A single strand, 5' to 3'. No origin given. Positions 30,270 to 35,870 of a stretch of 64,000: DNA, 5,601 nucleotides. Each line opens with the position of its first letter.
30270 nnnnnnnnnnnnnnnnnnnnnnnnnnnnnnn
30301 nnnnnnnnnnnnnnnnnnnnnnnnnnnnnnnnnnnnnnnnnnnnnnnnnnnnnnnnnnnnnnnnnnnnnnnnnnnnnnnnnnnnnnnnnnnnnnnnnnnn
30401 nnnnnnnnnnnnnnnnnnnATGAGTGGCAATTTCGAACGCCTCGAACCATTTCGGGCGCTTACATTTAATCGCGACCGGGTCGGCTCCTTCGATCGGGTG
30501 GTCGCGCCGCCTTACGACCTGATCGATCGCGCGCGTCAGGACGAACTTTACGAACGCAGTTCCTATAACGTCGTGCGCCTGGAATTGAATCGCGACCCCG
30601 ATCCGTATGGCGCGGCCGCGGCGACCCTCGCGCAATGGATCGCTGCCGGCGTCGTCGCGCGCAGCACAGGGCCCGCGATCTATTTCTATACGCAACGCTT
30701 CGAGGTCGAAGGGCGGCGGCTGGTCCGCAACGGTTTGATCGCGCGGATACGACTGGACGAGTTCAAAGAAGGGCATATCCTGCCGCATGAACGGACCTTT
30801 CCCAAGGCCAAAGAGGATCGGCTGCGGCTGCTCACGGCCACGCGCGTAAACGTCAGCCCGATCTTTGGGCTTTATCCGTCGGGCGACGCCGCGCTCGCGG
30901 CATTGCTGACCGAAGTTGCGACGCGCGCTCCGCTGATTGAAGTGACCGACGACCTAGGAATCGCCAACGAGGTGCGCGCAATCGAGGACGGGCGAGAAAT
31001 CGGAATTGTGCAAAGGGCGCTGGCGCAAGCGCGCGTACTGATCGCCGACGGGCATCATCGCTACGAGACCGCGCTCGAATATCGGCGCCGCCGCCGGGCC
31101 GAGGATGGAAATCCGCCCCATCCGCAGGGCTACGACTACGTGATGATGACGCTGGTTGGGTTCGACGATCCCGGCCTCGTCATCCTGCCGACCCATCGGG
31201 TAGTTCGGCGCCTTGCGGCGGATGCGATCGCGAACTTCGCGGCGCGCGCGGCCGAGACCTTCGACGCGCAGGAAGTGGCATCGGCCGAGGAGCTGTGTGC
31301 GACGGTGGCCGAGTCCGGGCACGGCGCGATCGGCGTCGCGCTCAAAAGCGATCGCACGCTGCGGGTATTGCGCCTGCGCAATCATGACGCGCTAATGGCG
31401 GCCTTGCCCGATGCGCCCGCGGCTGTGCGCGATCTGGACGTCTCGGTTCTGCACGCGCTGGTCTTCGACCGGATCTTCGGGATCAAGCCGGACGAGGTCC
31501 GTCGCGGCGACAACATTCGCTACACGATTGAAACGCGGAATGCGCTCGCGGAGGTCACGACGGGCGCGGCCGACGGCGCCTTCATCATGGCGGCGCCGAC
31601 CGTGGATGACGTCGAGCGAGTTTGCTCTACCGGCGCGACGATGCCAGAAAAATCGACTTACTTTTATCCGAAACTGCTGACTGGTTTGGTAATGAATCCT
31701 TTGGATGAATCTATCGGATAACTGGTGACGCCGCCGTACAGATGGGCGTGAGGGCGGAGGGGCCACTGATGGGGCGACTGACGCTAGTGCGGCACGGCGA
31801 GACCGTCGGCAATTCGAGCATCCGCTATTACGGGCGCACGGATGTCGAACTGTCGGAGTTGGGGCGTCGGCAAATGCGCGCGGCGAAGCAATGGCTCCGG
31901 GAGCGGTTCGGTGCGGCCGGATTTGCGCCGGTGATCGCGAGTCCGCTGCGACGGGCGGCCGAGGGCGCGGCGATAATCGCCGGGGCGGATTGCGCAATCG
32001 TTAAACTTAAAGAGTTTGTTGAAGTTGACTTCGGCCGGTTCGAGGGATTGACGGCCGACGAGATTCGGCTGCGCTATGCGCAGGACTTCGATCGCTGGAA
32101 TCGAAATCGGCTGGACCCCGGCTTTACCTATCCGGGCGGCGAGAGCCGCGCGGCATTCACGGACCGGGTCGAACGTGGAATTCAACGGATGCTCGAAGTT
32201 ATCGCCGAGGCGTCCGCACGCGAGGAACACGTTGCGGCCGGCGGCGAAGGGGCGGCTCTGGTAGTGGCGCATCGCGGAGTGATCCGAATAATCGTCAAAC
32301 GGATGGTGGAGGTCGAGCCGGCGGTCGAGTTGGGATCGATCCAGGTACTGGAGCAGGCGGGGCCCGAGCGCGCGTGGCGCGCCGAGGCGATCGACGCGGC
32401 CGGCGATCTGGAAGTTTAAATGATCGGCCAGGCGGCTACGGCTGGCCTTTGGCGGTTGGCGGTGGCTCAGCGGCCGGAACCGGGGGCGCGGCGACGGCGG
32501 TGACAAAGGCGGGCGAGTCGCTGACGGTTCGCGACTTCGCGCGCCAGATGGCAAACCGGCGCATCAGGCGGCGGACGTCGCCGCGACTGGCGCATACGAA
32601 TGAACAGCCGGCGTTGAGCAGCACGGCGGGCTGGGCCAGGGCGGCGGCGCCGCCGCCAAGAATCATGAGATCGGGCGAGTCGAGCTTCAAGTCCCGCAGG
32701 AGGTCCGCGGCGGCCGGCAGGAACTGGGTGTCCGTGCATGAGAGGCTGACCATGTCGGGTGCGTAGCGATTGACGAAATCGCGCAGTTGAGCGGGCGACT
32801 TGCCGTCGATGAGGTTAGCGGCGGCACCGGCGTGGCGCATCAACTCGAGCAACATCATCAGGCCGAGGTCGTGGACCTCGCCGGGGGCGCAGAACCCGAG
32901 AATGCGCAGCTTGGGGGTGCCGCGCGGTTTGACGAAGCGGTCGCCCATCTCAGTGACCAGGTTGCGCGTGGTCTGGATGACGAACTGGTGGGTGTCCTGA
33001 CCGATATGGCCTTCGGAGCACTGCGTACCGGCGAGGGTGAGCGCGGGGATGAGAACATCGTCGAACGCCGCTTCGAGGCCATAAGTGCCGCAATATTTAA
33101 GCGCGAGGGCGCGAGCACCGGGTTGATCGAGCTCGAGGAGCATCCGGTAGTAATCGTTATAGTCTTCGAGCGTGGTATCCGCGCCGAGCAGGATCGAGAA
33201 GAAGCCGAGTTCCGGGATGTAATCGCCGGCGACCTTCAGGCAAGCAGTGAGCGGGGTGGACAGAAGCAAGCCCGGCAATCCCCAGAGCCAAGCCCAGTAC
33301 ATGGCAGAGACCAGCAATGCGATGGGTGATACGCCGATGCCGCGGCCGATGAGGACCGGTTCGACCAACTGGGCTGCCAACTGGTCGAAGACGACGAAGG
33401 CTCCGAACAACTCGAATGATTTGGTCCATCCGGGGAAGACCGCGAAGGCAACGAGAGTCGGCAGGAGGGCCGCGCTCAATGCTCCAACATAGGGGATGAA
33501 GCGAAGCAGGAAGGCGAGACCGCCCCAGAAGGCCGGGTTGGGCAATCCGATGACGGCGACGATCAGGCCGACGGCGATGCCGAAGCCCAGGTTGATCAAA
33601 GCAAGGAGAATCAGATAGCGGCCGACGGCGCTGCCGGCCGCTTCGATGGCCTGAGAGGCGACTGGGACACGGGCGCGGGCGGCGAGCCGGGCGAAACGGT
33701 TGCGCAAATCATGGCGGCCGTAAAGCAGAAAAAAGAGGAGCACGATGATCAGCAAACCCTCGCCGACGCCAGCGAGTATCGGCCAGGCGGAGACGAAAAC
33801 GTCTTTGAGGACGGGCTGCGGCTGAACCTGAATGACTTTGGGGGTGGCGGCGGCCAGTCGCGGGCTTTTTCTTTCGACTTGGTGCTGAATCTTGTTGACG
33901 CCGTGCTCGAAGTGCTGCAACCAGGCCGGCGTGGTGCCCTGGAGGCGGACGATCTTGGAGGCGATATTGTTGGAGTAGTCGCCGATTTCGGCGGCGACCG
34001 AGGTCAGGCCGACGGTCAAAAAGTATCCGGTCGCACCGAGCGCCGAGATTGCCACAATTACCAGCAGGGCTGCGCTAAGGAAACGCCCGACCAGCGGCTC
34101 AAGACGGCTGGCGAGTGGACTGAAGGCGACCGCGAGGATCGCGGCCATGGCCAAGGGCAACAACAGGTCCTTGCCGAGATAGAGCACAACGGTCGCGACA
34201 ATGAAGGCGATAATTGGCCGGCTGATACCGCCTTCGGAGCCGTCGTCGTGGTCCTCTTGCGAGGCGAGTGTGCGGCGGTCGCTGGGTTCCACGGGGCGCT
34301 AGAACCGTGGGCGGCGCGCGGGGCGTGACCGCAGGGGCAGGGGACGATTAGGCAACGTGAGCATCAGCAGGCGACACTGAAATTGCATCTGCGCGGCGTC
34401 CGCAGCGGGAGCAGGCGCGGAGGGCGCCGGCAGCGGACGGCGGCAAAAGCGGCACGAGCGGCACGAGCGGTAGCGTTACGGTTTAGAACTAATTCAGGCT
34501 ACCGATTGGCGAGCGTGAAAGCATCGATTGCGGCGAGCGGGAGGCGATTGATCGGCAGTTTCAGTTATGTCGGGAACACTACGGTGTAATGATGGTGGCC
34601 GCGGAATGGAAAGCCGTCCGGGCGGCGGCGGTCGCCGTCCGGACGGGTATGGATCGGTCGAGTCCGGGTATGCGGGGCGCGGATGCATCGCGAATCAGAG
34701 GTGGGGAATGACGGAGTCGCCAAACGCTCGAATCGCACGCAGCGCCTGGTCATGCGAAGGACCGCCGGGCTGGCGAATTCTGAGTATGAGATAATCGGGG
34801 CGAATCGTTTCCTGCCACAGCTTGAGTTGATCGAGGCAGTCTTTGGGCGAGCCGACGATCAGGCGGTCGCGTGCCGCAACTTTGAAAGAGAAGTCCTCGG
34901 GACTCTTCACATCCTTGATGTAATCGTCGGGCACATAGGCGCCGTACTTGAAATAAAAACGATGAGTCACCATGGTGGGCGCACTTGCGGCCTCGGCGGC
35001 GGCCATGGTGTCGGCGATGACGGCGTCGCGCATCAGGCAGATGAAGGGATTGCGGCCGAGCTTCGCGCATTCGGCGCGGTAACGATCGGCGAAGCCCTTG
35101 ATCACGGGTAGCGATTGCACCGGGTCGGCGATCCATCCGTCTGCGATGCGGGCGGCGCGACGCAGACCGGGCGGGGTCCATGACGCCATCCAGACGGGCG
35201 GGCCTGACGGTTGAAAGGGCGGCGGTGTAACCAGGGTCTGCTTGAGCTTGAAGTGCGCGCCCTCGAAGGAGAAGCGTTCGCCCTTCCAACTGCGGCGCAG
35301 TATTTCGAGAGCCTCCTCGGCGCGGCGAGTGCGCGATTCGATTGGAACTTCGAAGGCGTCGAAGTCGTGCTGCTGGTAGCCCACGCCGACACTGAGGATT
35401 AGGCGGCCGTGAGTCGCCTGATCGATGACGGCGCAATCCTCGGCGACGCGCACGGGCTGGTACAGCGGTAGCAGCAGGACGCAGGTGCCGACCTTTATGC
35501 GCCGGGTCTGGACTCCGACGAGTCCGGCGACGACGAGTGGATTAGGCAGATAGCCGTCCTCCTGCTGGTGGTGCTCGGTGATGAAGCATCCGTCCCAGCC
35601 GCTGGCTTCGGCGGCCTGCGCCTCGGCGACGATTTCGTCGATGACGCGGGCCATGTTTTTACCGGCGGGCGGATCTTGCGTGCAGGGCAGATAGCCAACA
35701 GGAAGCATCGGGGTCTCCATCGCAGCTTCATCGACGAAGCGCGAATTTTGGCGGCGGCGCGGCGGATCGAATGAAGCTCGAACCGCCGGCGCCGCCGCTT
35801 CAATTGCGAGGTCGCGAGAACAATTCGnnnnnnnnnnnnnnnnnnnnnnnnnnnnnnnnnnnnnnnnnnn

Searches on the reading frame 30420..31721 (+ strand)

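Call 22: search_protein_families(library=pfam, proteins=[window:30420-31721:+], max_evalue=0.00001)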
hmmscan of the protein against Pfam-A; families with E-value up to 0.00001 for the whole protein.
window:30420-31721:+ (433 aa): 1 family
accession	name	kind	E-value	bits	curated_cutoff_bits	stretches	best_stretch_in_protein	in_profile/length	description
PF06245.16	DUF1015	-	1.7e-80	270.8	25.8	1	8-342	1-325/325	Protein of unknown function (DUF1015)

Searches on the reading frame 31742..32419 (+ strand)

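Call 22: search_protein_families(library=pfam, proteins=[window:31742-32419:+], max_evalue=0.00001)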
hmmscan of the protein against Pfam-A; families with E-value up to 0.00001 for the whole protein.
window:31742-32419:+ (225 aa): 1 family
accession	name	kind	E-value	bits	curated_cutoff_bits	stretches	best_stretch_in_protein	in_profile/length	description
PF00300.27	His_Phos_1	-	1.1e-37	130.1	21.7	1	13-193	1-163/194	Histidine phosphatase superfamily (branch 1)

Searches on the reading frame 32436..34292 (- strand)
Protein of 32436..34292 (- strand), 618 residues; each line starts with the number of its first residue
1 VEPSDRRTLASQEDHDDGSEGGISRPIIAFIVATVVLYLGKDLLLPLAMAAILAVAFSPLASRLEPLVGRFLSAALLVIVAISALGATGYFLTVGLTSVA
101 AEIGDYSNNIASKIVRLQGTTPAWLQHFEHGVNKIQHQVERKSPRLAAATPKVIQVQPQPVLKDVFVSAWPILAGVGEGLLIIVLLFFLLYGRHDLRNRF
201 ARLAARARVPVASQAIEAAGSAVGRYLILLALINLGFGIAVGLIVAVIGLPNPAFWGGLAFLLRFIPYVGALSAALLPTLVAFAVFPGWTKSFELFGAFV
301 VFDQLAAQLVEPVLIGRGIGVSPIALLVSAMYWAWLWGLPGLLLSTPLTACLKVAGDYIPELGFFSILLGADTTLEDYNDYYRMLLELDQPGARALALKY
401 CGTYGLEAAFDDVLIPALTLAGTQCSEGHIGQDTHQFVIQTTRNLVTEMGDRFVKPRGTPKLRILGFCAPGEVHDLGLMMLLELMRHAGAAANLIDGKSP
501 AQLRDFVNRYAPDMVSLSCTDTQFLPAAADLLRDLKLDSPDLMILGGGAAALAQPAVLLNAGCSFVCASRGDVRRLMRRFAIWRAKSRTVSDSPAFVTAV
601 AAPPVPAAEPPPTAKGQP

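Call 22: search_protein_families(library=pfam, proteins=[window:32436-34292:-], max_evalue=0.00001)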
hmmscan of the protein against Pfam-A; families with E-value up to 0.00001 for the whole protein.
window:32436-34292:- (618 aa): 2 families
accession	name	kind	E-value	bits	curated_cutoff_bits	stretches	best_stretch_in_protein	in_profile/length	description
PF01594.21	AI-2E_transport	-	8.8e-39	134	34.3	1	28-357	5-324/327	AI-2E family transporter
PF02310.24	B12-binding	-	6.9e-13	48.9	32.1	1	463-571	2-113/121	B12 binding domain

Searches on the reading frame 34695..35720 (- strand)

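Call 57: search_protein_families(library=pfam, proteins=[window:34695-35720:-], max_evalue=0.00001)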
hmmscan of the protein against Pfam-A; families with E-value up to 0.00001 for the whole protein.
window:34695-35720:- (341 aa): 1 family
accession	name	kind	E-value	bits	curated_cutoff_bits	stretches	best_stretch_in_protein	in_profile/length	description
PF00296.26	Bac_luciferase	-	1.1e-60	206.1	27.9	1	21-305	16-310/314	Luciferase-like monooxygenase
